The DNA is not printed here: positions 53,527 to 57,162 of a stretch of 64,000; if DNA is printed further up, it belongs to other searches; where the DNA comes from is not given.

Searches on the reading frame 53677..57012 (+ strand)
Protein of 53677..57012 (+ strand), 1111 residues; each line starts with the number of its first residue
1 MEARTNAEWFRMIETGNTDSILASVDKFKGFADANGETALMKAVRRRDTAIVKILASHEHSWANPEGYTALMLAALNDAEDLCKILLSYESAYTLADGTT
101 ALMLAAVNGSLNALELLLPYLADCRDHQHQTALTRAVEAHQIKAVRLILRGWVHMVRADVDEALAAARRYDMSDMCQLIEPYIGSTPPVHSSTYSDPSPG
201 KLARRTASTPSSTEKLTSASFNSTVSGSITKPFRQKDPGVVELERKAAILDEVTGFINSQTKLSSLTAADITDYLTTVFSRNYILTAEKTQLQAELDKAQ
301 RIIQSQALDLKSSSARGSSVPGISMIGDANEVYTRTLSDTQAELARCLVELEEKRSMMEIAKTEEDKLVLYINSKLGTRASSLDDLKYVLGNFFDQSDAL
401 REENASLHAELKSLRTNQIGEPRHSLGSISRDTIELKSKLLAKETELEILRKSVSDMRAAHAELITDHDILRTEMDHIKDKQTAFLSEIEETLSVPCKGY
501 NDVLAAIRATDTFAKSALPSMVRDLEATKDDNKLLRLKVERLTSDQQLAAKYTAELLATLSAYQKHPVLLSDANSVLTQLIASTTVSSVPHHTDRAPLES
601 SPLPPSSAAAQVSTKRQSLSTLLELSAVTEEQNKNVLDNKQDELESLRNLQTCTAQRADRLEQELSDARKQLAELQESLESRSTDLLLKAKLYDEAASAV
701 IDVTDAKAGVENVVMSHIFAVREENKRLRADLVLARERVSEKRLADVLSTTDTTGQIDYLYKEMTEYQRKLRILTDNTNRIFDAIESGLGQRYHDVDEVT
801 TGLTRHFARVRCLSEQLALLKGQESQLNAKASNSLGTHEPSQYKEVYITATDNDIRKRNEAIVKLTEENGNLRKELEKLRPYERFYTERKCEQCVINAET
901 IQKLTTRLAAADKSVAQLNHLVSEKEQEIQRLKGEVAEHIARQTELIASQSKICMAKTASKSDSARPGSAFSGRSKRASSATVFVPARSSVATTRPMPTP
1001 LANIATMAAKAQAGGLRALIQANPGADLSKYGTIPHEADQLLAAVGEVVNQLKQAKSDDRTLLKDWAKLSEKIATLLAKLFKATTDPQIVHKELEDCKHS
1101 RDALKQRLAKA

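Call 50: search_protein_families(library=pfam, proteins=[window:53677-57012:+], max_evalue=0.001)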
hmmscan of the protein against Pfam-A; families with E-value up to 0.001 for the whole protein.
window:53677-57012:+ (1111 aa): 6 families
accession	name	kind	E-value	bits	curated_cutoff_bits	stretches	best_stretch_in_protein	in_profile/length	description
PF12796.13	Ank_2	-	3.7e-22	79.1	27.3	2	30-91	23-84/90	Ankyrin repeats (3 copies)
PF00023.36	Ank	-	3.5e-10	40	21.1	0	67-88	2-23/33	Ankyrin repeat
PF13606.12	Ank_3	-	4.9e-09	36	22.3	0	66-89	1-24/30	Ankyrin repeat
PF13637.12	Ank_4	-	2.4e-07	31.3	22.7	0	104-147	3-48/50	Ankyrin repeats (many copies)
PF13857.12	Ank_5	-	5.3e-07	30.3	27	0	98-135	16-55/56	Ankyrin repeats (many copies)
PF04102.17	SlyX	-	0.00024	22.1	30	1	899-951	3-55/67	SlyX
